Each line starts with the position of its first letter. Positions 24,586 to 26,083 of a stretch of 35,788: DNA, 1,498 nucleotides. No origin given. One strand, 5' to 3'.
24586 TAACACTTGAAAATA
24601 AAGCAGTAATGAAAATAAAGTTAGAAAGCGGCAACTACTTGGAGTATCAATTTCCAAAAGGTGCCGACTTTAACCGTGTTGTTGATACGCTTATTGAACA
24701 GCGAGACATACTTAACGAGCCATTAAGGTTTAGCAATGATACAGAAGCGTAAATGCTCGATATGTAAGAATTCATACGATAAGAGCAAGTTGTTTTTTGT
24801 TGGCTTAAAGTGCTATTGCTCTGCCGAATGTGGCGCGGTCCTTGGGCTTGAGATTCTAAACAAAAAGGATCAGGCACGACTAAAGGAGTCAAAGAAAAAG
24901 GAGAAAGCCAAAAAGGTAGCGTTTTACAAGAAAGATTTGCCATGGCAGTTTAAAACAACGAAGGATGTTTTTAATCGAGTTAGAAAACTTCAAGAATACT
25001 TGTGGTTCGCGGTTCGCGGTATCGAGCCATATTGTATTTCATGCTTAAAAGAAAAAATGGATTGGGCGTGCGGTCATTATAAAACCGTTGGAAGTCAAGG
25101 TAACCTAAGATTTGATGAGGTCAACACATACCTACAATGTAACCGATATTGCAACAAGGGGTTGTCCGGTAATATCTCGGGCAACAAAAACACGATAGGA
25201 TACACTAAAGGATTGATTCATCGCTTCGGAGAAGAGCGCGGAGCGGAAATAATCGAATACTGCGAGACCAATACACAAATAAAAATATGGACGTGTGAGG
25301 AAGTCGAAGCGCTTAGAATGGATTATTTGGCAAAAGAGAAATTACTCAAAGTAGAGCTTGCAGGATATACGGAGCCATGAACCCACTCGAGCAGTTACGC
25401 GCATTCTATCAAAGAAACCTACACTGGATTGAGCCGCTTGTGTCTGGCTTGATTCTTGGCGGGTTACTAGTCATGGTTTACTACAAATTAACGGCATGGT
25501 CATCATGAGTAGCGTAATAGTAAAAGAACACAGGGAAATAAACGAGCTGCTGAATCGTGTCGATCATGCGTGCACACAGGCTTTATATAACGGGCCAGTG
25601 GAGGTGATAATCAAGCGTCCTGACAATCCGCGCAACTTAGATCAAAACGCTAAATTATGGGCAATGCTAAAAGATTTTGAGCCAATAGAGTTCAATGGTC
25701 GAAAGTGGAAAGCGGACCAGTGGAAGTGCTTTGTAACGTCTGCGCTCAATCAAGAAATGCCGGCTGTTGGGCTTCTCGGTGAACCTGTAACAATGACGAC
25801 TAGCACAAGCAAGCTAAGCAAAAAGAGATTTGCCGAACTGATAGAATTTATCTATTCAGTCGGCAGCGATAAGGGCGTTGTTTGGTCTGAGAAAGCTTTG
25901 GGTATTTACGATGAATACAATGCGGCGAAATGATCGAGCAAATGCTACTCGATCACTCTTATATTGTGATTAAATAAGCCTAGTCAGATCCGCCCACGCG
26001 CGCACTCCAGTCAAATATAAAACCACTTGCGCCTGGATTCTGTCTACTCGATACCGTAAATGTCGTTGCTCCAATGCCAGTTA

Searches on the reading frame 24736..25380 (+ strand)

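Call 87: search_protein_families(library=pfam, proteins=[window:24736-25380:+], max_evalue=0.001)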
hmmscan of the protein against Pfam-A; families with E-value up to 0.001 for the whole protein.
window:24736-25380:+ (214 aa): 1 family
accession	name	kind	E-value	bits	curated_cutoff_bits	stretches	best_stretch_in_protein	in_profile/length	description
PF05766.18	NinG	-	5.2e-26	92.1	25.4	1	3-205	5-191/193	Bacteriophage Lambda NinG protein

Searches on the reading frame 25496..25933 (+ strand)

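Call 87: search_protein_families(library=pfam, proteins=[window:25496-25933:+], max_evalue=0.001)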
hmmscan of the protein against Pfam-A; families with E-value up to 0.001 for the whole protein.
window:25496-25933:+ (145 aa): 1 family
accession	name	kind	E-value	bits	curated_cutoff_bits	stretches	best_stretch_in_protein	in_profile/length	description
PF05772.17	NinB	-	1.8e-24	86.5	23.8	1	24-131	18-131/131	NinB protein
